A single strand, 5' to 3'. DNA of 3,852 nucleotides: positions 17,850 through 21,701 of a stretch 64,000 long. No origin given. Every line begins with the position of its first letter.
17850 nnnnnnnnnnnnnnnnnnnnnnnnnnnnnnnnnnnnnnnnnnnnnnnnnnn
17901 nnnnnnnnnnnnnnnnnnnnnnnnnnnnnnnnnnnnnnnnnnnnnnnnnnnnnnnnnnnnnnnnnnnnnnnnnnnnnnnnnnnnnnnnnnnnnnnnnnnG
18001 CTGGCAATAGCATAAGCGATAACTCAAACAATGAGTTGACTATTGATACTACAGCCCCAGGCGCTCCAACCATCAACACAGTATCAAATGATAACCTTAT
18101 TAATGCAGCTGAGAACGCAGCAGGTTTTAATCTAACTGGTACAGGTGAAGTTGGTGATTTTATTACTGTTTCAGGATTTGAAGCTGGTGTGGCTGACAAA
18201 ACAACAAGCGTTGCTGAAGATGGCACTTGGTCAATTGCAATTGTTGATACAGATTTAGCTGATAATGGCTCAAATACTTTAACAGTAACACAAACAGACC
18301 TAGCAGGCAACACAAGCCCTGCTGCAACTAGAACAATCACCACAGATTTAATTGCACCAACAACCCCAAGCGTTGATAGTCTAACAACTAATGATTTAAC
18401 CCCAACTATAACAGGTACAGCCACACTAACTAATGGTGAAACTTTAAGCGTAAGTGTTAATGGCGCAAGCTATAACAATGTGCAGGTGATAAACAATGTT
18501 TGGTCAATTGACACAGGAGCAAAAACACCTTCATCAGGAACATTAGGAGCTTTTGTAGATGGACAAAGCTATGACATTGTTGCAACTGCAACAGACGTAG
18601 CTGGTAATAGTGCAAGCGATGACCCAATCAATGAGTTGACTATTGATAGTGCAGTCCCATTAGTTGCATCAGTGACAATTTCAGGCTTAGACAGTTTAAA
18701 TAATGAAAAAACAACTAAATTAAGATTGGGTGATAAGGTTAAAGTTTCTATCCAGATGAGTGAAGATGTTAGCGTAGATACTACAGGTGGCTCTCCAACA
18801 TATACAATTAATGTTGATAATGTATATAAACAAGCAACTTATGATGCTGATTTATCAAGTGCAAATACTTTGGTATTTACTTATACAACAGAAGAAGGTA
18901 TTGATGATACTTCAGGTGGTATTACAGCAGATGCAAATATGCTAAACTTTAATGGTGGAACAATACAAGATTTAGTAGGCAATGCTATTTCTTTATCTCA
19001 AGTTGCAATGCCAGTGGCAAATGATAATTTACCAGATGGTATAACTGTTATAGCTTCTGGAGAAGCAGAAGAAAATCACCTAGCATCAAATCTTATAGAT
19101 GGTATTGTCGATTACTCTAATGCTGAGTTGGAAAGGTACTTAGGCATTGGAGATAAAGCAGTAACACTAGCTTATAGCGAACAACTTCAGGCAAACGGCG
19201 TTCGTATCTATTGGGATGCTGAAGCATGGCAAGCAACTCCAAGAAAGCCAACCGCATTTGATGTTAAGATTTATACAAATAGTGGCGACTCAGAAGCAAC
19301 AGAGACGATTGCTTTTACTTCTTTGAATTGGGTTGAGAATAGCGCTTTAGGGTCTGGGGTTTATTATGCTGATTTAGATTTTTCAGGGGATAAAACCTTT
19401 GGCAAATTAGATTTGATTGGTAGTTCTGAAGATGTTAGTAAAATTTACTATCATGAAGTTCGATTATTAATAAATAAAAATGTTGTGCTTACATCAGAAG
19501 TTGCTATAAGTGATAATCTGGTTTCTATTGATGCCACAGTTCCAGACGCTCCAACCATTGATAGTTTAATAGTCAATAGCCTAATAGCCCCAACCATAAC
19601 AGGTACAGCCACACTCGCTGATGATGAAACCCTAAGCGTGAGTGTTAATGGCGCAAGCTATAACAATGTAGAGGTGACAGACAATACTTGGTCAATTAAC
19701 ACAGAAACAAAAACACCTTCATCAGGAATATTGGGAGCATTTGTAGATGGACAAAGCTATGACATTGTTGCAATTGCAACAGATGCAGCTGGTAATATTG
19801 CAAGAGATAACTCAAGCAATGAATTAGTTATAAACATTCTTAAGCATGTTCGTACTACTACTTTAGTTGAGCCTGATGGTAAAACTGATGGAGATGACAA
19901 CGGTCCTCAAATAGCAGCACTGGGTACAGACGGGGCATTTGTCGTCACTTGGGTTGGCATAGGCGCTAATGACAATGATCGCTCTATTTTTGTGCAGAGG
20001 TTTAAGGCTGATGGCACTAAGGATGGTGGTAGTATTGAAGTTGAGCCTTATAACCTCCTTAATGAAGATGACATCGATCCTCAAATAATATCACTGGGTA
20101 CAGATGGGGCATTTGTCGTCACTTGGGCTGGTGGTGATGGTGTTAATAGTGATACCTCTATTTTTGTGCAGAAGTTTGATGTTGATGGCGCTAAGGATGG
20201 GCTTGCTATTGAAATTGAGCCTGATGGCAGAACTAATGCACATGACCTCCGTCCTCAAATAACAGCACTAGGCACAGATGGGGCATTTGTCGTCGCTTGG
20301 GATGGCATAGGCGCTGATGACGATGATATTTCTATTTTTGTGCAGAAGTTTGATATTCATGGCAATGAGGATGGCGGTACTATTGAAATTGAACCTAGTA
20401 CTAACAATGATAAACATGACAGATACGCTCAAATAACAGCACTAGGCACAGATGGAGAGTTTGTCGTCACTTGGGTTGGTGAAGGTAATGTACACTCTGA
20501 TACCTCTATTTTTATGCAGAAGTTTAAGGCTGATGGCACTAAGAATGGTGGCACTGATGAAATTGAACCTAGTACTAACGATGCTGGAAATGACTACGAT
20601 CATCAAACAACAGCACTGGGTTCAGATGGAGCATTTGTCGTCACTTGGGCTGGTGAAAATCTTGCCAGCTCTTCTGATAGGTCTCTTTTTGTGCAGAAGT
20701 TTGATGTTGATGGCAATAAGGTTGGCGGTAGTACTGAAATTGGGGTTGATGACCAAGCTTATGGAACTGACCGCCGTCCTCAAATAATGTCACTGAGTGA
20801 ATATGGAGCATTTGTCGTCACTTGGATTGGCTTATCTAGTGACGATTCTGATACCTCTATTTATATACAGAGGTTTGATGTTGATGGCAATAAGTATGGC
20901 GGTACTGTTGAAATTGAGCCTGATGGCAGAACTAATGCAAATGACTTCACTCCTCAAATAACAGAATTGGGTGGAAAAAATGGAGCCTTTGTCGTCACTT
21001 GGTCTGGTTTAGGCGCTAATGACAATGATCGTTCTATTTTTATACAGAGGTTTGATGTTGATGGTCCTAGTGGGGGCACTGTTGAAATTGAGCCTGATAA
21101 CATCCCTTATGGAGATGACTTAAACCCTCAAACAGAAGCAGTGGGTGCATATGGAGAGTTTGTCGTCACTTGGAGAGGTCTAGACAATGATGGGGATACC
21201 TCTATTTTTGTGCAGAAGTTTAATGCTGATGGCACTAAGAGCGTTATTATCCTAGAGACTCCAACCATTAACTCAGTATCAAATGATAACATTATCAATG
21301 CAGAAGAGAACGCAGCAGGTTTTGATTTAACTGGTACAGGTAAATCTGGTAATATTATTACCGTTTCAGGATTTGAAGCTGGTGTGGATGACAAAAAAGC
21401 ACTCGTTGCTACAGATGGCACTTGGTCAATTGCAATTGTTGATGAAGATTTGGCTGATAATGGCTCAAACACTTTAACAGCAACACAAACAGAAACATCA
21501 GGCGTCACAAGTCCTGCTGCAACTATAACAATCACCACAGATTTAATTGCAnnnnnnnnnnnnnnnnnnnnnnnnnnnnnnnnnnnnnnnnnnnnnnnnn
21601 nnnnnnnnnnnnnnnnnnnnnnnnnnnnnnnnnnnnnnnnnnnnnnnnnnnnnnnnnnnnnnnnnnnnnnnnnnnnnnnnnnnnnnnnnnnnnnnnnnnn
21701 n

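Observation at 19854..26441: Three 8-repeat beta-propeller-like modules built from a ~57-aa repeat I cannot assign to a named family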

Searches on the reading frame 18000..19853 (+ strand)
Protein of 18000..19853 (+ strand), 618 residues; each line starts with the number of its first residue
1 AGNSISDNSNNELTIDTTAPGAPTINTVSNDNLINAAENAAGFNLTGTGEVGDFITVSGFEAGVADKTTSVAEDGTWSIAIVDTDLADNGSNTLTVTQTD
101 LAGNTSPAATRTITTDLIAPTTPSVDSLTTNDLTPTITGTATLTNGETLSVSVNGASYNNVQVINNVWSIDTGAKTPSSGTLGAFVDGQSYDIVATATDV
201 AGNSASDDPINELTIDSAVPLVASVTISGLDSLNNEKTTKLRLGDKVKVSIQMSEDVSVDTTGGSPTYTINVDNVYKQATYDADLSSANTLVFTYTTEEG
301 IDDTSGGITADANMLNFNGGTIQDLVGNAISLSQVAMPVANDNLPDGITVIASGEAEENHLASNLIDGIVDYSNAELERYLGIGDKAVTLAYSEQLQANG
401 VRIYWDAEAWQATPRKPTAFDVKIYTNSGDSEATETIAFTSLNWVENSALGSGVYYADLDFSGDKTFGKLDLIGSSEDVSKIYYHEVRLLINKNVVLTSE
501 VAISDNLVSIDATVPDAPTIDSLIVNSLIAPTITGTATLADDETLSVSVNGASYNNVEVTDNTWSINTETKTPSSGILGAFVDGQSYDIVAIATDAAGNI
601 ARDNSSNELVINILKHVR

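Call 4: search_protein_families(library=pfam, proteins=[window:18000-19853:+], max_evalue=1)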
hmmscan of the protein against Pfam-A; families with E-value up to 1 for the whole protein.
window:18000-19853:+ (618 aa): 6 families
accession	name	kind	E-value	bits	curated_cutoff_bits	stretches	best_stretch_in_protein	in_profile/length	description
PF19077.6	Big_13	-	7.9e-11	42.8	27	3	30-116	20-101/102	Bacterial Ig-like domain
PF17936.7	Big_6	-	5.6e-08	33.4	27.6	1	19-112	1-80/83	Bacterial Ig domain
PF09136.16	Glucodextran_B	-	0.00059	20.1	27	1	43-116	19-82/83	Glucodextranase, domain B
PF20622.4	Big_15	-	0.0017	18.6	27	1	532-568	15-50/82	Bacterial Ig domain (Big_16)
PF24315.1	DUF7489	-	0.06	13.6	27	0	538-561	30-53/65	Domain of unknown function (DUF7489)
PF12450.13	vWF_A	-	0.53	10.7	25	0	147-166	24-44/94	von Willebrand factor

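Call 5: search_protein_families(library=ncbifam, proteins=[window:18000-19853:+], max_evalue=1)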
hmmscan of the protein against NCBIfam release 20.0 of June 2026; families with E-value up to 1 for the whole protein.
window:18000-19853:+ (618 aa): 5 families
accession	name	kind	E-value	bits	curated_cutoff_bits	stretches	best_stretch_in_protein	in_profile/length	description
NF033510.3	Ca_tandemer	repeat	8.5e-29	99.8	50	3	11-106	2-96/96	Ca2+-stabilized repeat-containing adhesin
NF012196.1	Ig_like_ice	domain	2.2e-07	30.7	50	1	1-91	7-103/108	Ig-like domain-containing protein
NF045522.1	MXAN_2561_fam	equivalog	0.0001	21.9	150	2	507-603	161-250/304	MXAN_2561 family MXYO-CTERM-anchored protein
NF053746.1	NdoAlphArabAbnB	equivalog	0.0057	15.5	750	0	510-569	370-426/446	arabinan endo-1,5-alpha-L-arabinosidase AbnB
NF047446.1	barrel_OmpL47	domain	0.012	16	40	1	62-114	16-67/68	OmpL47-type beta-barrel domain-containing protein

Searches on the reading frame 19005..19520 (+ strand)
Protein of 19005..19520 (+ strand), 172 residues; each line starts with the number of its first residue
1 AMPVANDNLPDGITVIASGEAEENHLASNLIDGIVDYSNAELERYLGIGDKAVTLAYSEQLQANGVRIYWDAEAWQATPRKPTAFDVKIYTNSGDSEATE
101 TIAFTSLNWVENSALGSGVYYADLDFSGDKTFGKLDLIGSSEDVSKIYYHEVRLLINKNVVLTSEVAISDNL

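Call 47: search_solved_structures(query=window:19005-19520:+, max_evalue=10, show_alignments=1)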
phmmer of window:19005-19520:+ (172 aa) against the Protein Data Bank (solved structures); distinct sequences matched with E-value up to 10: 3.
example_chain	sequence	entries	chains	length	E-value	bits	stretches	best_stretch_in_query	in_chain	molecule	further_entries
3c1y_A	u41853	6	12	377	0.13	15.6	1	117-158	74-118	DNA integrity scanning protein disA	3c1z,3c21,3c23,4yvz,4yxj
4yxm_A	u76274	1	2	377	0.25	14.6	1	117-158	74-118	DNA integrity scanning protein DisA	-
2vce_A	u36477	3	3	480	1.1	12.5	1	80-131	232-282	HYDROQUINONE GLUCOSYLTRANSFERASE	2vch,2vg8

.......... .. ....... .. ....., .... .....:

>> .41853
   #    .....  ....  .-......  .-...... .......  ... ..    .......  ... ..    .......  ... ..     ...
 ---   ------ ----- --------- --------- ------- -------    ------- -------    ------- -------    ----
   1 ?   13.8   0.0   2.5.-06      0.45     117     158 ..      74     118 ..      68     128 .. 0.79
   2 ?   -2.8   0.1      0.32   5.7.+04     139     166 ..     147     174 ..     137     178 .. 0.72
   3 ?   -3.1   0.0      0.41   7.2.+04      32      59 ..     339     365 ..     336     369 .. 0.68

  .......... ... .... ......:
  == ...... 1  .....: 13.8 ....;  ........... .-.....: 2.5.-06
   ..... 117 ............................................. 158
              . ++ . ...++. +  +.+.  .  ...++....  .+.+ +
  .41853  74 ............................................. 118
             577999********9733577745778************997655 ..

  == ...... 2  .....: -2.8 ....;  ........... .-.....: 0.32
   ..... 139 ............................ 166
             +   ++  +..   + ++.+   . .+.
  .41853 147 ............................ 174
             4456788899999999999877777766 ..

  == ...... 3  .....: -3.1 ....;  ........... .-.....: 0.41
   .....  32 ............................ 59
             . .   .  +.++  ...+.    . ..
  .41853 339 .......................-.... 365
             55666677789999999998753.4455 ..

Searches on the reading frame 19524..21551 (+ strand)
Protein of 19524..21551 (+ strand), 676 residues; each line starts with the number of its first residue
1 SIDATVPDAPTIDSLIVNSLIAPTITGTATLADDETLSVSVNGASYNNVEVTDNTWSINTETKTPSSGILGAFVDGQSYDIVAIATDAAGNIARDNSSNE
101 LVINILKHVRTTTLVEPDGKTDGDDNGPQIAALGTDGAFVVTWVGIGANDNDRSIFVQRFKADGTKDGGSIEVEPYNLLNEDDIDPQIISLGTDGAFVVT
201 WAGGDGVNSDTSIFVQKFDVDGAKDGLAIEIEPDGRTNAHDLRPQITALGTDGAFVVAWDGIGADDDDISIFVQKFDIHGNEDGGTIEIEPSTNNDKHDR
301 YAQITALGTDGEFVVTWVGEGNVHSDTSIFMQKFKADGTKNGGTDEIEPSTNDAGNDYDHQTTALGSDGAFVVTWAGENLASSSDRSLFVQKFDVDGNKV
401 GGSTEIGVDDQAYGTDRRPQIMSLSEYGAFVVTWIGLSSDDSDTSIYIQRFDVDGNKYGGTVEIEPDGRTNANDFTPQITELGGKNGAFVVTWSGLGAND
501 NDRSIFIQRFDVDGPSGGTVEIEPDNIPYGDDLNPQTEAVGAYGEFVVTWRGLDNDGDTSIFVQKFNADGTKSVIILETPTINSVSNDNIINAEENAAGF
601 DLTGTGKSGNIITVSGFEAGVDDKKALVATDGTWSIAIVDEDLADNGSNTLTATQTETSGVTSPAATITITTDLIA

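Call 56: predict_structure(alignment_id=A3)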
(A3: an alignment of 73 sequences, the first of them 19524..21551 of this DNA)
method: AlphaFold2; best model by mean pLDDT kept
length: 676 residues; sequences in the alignment: 73
mean_pLDDT: 85.0   pTM: 0.78
mean pLDDT of the five models: 85.0, 84.5, 82.6, 81.1, 80.3
residues with pLDDT >= 90: 370; 70-90: 185; 50-70: 97; < 50: 24
segments of 3 or more residues with pLDDT < 50: 104-108, 588-593, 659-662, 673-676
pLDDT, mean of each block of 10 residues (from residue 1): 76 63 82 91 91 90 88 67 87 71 49 89 94 94 94 96 92 87 96 94 89 96 95 83 97 95 89 97 96 90 96 97 86 97 93 88 95 93 89 96 87 86 92 89 90 94 87 91 87 92 95 88 92 97 94 95 93 68 56 53 69 71 72 69 59 58 51 40
secondary structure, 60 per line:
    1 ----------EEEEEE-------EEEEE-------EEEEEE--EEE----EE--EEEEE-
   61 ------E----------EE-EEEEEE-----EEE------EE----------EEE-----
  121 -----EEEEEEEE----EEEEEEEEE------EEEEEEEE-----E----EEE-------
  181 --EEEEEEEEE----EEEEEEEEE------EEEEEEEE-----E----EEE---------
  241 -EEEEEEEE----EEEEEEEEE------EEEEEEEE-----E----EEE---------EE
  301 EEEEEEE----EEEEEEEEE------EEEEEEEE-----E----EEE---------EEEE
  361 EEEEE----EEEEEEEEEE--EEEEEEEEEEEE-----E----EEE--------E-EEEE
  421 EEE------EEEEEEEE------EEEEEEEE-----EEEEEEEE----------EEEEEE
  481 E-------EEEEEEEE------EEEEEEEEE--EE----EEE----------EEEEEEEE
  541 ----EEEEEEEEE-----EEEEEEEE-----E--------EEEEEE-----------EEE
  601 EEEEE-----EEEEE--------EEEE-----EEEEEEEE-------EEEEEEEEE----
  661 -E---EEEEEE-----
elements in order (helices of 4 or more, strands of 3 or more residues): E11-16 E24-28 E36-41 E44-46 E55-59 E81-86 E92-94 E113-115 E126-133 E138-146 E153-160 E171-173 E183-191 E196-204 E211-218 E229-231 E242-249 E254-262 E269-276 E287-289 E299-307 E312-320 E327-334 E345-347 E357-365 E370-379 E382-393 E404-406 E417-423 E430-437 E444-451 E457-464 E475-481 E489-496 E503-511 E520-522 E533-540 E545-553 E559-566 E581-586 E598-605 E611-615 E624-627 E633-640 E648-656 E666-671

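Call 59: fold_search(model_id=the predicted structure, library=pdb)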
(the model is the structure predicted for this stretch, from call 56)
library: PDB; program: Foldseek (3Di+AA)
matches with E <= 10: 1120; with E <= 0.001: 271
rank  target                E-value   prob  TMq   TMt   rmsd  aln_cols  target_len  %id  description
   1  7esn_A                1.2e-08  1.00  0.35  0.51  10.5       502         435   12  Crystal structure of a L-rhamnose-alpha-1,4-D-glucuronate lyase from Fusarium oxysporum 12S, H105F Rha-GlcA complex (released 2021-08-04)
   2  5m11                  1.1e-07  1.00  0.16  0.15  28.2       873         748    8  Structural and functional probing of PorZ, an essential bacterial surface component of the type-IX secretion system of h (released 2016-11-09)
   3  5mvh                  4.0e-07  1.00  0.34  0.52   7.9       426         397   10  Glycoside Hydrolase BACCELL_00856 (released 2017-04-26)
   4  7mhu_A                6.0e-07  1.00  0.27  0.43  11.1       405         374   12  Sialidase24 apo (released 2022-02-23)
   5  8f5o_B                7.2e-07  1.00  0.18  0.13  24.6       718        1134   10  Structure of Leishmania tarentolae IFT-A (state 1) (released 2022-12-21)
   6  1w8o_A                7.6e-07  1.00  0.30  0.34  27.5       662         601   11  Contribution of the Active Site Aspartic Acid to Catalysis in the Bacterial Neuraminidase from Micromonospora viridifa (released 2004-09-29)
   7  2ber                  8.0e-07  1.00  0.30  0.33  27.5       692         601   11  Y370G Active Site Mutant of the Sialidase from Micromonospora viridifaciens in complex with beta-Neu5Ac (sialic acid). (released 2005-04-04)
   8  2ya7_A                8.3e-07  1.00  0.28  0.37  13.2       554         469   12  Crystal structure of Streptococcus pneumoniae NanA (TIGR4) in complex with Zanamivir (released 2011-04-27)
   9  1wcq_A                8.7e-07  1.00  0.29  0.32  27.4       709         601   11  Mutagenesis of the Nucleophilic Tyrosine in a Bacterial Sialidase to Phenylalanine. (released 2005-10-12)
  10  5mul                  9.6e-07  1.00  0.35  0.57   7.6       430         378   12  Glycoside Hydrolase BT3686 bound to Glucuronic Acid (released 2017-04-26)
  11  9i3v_A                1.2e-06  0.99  0.17  0.04  35.5       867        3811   10  Cryo-EM structure of the human LRP2 ectodomain (released 2026-02-04)
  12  2vw0                  1.3e-06  1.00  0.29  0.29  20.5       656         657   10  Crystal structure of the NanB sialidase from Streptococcus pneumoniae (released 2008-06-24)
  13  2ya4_B                1.3e-06  1.00  0.28  0.37  13.6       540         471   12  Crystal structure of Streptococcus pneumoniae NanA (TIGR4) (released 2011-04-27)
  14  1wcq_C                1.3e-06  1.00  0.30  0.33  27.4       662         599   11  Mutagenesis of the Nucleophilic Tyrosine in a Bacterial Sialidase to Phenylalanine. (released 2005-10-12)
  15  8asw_A                1.6e-06  1.00  0.19  0.11  28.4       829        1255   12  Cryo-EM structure of yeast Elp123 in complex with alanine tRNA (released 2022-12-07)
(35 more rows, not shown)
